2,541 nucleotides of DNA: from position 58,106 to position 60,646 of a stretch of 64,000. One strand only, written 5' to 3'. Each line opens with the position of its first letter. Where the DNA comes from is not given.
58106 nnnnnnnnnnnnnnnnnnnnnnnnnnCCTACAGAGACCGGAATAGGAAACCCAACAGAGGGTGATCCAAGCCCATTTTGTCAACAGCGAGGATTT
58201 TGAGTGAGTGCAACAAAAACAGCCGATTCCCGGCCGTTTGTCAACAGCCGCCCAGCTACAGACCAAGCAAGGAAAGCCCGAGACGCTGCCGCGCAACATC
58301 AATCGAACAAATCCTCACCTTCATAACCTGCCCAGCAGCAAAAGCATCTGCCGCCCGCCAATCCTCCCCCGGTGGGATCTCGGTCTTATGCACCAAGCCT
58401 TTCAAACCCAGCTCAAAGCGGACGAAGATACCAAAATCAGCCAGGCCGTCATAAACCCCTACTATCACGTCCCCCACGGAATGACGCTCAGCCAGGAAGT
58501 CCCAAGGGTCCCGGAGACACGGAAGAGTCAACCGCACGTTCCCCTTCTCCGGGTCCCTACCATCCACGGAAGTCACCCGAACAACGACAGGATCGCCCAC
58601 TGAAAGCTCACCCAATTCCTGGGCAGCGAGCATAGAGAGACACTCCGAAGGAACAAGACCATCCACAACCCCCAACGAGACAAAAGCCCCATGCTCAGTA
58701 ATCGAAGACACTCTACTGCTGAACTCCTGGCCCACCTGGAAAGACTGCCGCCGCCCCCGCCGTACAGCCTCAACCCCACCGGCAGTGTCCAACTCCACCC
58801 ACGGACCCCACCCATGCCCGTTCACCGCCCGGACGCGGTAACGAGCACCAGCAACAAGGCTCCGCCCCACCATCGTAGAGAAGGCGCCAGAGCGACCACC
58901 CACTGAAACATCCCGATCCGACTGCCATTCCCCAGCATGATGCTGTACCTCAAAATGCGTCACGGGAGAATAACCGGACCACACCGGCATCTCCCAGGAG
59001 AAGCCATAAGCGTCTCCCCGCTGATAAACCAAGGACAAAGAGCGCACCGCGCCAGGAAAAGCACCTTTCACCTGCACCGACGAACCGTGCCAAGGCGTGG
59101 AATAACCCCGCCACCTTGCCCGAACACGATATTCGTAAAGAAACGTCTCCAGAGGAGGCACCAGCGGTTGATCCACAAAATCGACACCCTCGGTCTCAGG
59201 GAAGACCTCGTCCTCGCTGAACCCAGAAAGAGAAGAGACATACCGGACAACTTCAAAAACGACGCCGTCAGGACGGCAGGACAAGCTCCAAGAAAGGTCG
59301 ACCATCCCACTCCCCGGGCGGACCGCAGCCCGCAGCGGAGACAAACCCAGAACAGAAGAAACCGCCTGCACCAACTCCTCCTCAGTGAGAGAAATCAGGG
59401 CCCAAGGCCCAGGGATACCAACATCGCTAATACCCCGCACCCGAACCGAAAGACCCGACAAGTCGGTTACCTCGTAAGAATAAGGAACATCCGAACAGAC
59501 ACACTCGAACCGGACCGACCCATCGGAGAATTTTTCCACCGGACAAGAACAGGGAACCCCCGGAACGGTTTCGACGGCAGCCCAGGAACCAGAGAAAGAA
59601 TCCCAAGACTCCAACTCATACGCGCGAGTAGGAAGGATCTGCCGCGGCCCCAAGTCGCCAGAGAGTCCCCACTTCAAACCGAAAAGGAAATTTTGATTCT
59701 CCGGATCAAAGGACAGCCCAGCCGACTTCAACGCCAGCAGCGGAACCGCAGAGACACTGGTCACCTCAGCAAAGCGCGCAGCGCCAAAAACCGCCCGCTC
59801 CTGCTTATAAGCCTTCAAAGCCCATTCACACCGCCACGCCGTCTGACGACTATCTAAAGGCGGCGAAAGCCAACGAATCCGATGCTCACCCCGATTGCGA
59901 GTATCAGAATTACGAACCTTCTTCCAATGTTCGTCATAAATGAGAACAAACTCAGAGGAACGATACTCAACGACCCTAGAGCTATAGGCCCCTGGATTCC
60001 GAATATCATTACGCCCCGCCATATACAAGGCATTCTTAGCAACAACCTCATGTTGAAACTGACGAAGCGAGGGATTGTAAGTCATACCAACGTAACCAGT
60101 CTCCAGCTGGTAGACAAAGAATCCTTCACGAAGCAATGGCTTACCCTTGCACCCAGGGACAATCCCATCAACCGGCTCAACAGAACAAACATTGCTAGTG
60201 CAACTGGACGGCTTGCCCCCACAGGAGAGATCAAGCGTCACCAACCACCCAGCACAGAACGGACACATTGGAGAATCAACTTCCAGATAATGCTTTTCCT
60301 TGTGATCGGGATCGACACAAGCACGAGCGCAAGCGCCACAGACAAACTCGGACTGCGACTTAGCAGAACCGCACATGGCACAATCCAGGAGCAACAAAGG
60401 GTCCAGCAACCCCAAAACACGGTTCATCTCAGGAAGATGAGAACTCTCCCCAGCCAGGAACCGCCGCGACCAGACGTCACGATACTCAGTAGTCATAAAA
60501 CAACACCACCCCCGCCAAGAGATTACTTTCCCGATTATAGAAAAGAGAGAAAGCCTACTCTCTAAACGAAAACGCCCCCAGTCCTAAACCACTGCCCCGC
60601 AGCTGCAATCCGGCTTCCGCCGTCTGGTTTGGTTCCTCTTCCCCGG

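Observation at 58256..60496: Minus-strand 746-aa protein combining zinc ribbon, GIY-YIG nuclease, FN3-like repeats and two S1 domains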

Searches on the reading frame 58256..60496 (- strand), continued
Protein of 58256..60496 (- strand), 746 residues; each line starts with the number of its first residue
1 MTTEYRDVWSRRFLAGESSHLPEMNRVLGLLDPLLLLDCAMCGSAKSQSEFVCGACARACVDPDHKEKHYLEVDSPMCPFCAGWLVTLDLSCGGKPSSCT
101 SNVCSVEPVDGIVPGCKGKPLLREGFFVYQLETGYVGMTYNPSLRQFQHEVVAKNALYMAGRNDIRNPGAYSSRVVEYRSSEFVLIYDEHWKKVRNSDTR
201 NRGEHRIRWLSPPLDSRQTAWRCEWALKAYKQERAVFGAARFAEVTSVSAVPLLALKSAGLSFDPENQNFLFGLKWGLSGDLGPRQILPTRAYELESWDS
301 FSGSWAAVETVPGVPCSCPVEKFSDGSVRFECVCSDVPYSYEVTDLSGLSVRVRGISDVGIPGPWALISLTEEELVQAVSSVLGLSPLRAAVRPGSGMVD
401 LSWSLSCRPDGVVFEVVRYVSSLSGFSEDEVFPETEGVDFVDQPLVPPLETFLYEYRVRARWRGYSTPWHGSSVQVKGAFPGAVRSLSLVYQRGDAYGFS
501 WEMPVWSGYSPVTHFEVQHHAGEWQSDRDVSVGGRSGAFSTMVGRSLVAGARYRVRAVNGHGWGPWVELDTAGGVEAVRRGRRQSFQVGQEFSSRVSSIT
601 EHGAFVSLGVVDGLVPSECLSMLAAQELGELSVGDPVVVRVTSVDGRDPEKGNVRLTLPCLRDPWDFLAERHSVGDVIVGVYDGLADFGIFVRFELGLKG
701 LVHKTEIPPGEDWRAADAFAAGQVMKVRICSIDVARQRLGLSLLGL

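Call 81: search_protein_families(library=pfam, proteins=[L002:8241-9380:+, L002:6748-8025:-, L002:9334-9840:+, L002:9821-11434:+, L002:11361-12485:+, L002:12528-13100:-, L002:13149-14651:-, L002:14557-15663:+, L003:12741-13823:+, L003:8291-9391:-], max_evalue=0.001)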
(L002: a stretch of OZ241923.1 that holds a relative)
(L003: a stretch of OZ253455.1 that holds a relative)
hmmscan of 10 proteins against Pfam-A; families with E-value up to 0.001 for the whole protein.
L002:8241-9380:+ (379 aa): 2 families
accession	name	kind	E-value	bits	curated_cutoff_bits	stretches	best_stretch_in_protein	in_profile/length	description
PF13378.12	MR_MLE_C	-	3.3e-66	223.6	29.4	1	140-363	3-219/219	Enolase C-terminal domain-like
PF02746.21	MR_MLE_N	-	2.8e-17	63.4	22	1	16-115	22-117/117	Mandelate racemase / muconate lactonizing enzyme, N-terminal domain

L002:6748-8025:- (425 aa): 1 family
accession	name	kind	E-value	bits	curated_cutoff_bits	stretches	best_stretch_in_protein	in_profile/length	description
PF00202.27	Aminotran_3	-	4.8e-77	259.8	30.5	1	35-417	10-396/403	Aminotransferase class-III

L002:9334-9840:+ (168 aa): 0 families

L002:9821-11434:+ (537 aa): 0 families

L002:11361-12485:+ (374 aa): 2 families
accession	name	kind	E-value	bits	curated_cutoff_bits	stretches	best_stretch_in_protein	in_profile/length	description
PF00814.31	TsaD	-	1e-86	291.4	24.8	1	56-347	2-262/264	tRNA N6-adenosine threonylcarbamoyltransferase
PF22521.2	HypF_C_2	-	4.6e-05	23.7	27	1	277-333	166-225/241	Carbamoyltransferase, Kae1-like Domain, second subdomain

L002:12528-13100:- (190 aa): 0 families

L002:13149-14651:- (500 aa): 2 families
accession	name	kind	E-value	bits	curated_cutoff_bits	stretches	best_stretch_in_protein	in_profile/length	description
PF01979.26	Amidohydro_1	-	2.3e-45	155.8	25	1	138-486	1-343/345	Amidohydrolase family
PF07969.17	Amidohydro_3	-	3.1e-17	63.6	29.7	1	290-486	257-469/472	Amidohydrolase family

L002:14557-15663:+ (368 aa): 2 families
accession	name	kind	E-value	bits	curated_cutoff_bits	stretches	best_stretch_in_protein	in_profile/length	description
PF01168.26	Ala_racemase_N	-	6e-18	65.8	24.1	1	23-189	1-161/220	Alanine racemase, N-terminal domain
PF14031.13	D-ser_dehydrat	-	1e-12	48.9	22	1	262-348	1-95/97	Putative serine dehydratase domain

L003:12741-13823:+ (360 aa): 4 families
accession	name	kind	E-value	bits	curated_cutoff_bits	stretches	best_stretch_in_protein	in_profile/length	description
PF01546.33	Peptidase_M20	-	5.1e-19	69.4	24.6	1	61-356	1-204/206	Peptidase family M20/M25/M40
PF07687.19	M20_dimer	-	1.4e-18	67.2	21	1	167-259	6-102/107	Peptidase dimerisation domain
PF05343.19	Peptidase_M42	-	4.8e-10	39.4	23.2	1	95-141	134-179/292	M42 glutamyl aminopeptidase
PF04389.22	Peptidase_M28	-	4.4e-09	36.8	21.3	1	52-137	7-75/193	Peptidase family M28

L003:8291-9391:- (366 aa): 20 families
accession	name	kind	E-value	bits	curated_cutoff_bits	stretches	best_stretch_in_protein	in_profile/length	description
PF00515.34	TPR_1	-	8.3e-59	193.6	27.8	6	163-195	2-34/34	Tetratricopeptide repeat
PF13414.12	TPR_11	-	2e-54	181.5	26.8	8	107-138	7-38/42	TPR repeat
PF07719.23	TPR_2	-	1.6e-51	168.6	27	5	163-195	2-34/34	Tetratricopeptide repeat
PF13181.12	TPR_8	-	9.4e-41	134.9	25.7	1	128-161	1-34/34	Tetratricopeptide repeat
PF13431.12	TPR_17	-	1e-36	122.6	24.4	3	117-148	2-33/34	Tetratricopeptide repeat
PF13432.12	TPR_16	-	5.8e-33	113.4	32.7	4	31-94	2-65/65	Tetratricopeptide repeat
PF13371.12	TPR_9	-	1.5e-30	105.4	35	4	70-129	5-64/73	Tetratricopeptide repeat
PF13428.12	TPR_14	-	1.8e-21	74.9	23.5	1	162-204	1-43/44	Tetratricopeptide repeat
PF13424.12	TPR_12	-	4.6e-18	65.6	30.1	2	131-193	6-76/77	Tetratricopeptide repeat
PF14559.12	TPR_19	-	5.5e-14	52.7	25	1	140-204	3-67/68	Tetratricopeptide repeat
PF13174.12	TPR_6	-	2.8e-12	46.9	26.3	0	164-193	2-31/33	Tetratricopeptide repeat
PF24575.1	TPR_Slam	-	3.4e-10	40.7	35.2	0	199-234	50-85/104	Surface lipoprotein assembly modifier, N-terminal TPR repeats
PF03704.23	BTAD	-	5.1e-09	37.1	22.1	1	126-189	60-123/146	Bacterial transcriptional activator domain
PF13176.12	TPR_7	-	1.4e-08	34.6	27.9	1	164-196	1-33/36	Tetratricopeptide repeat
PF25575.1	TPR_BSK1_C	-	6.2e-08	33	42.2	0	19-98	35-115/118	Serine/threonine-protein kinase BSK1-like, TPR repeats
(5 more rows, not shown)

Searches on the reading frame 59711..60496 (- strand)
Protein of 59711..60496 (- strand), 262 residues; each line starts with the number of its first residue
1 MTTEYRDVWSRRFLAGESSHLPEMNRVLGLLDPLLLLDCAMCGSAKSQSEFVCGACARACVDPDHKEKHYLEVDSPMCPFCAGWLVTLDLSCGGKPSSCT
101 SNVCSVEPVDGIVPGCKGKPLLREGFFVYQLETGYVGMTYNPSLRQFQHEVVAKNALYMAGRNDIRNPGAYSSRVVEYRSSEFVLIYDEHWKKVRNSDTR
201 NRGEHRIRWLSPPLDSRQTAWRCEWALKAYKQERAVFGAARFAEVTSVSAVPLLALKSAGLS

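Call 21: search_solved_structures(query=A2, max_evalue=10, show_alignments=3)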
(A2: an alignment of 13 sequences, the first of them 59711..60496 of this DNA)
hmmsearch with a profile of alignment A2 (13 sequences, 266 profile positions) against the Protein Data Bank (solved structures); distinct sequences matched with E-value up to 10: 0.

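Call 28: predict_structure(alignment_id=A2)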
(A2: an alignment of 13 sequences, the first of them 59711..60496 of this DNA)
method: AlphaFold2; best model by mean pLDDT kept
length: 262 residues; sequences in the alignment: 13
mean_pLDDT: 72.9   pTM: 0.72
mean pLDDT of the five models: 72.9, 71.0, 66.7, 64.8, 60.6
residues with pLDDT >= 90: 38; 70-90: 140; 50-70: 29; < 50: 55
segments of 3 or more residues with pLDDT < 50: 1-15, 17-19, 93-117, 251-262
pLDDT, mean of each block of 10 residues (from residue 1): 32 46 77 89 87 82 63 64 75 46 44 47 85 91 83 80 86 90 88 90 89 85 90 83 76 37 30
secondary structure, 60 per line:
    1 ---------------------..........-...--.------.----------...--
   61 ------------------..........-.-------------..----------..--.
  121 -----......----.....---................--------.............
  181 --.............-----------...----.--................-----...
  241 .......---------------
elements in order: H22-31 H79-88 E126-131 E136-140 H144-159 H168-180 H183-195 E207-209 H217-232 H238-247

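Call 31: fold_search(model_id=the predicted structure, library=pdb)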
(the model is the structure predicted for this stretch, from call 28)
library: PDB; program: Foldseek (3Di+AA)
matches with E <= 10: 69; with E <= 0.001: 0
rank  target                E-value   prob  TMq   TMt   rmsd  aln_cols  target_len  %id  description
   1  8pzh_A                5.0e-01  0.16  0.11  0.22  14.2        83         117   19  LpdD (H61A) mutant (released 2024-01-17)
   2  7am2_Aa               1.4e+00  0.13  0.15  0.25  12.0        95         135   19  Intermediate assembly of the Large subunit from Leishmania major mitochondrial ribosome (released 2021-04-28)
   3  9grx_M                3.4e+00  0.04  0.12  0.20  13.0       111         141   11  NDH-PSI-LHCI supercomplex from S. oleracea (released 2025-02-12)
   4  8r5q_A                3.6e+00  0.03  0.12  0.10  15.1       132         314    7  Structure of apo TDO with a bound inhibitor (released 2024-01-17)
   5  3gqt_B                3.8e+00  0.05  0.15  0.11  18.6       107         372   12  Crystal structure of glutaryl-CoA dehydrogenase from Burkholderia pseudomallei with fragment (1,4-dimethyl-1,2,3,4-tet (released 2009-04-28)
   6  1scf_B                4.0e+00  0.03  0.09  0.18  13.8        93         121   11  HUMAN RECOMBINANT STEM CELL FACTOR (released 2000-07-07)
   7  4iaj_C                4.3e+00  0.05  0.09  0.25   4.8        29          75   14  Crystal structure of a conserved domain protein (SP_1775) from Streptococcus pneumoniae TIGR4 at 1.91 A resolution (released 2013-02-06)
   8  1wdj_A                4.3e+00  0.05  0.08  0.11   7.6        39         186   13  Crystal structure of TT1808 from Thermus thermophilus HB8 (released 2004-11-17)
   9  1zg2_MODEL_1_A        4.3e+00  0.03  0.16  0.29  12.5       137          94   11  Solution NMR structure of the UPF0213 protein BH0048 from Bacillus halodurans. Northeast Structural Genomics t (released 2005-06-21)
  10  7vvy_H                4.3e+00  0.02  0.14  0.14  20.3       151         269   14  TRA module of NuA4 (released 2022-08-10)
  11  9ezj_C                4.5e+00  0.03  0.12  0.10  14.2       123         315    7  Apo human TDO in complex with a bound inhibitor (Cpd-4) (released 2024-06-05)
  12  7sej_F                4.5e+00  0.03  0.13  0.10  12.5       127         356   12  Structure-based design of prefusion-stabilized human metapneumovirus fusion proteins (released 2022-02-09)
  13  3ml0_A                4.5e+00  0.01  0.08  0.09  25.6       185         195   10  Thermostable Penicillin G acylase from Alcaligenes faecalis in tetragonal form (released 2010-05-05)
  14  6wgv                  4.8e+00  0.01  0.10  0.13  19.0       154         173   10  Mycobacterium tuberculosis pduO-type ATP:cobalamin adenosyltransferase bound to adenosylcobalamin and PPPi (released 2021-01-20)
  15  6wgs                  4.8e+00  0.01  0.09  0.12  18.2       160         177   11  Mycobacterium tuberculosis pduO-type ATP:cobalamin adenosyltransferase bound to adenosylcobalamin (released 2021-01-20)
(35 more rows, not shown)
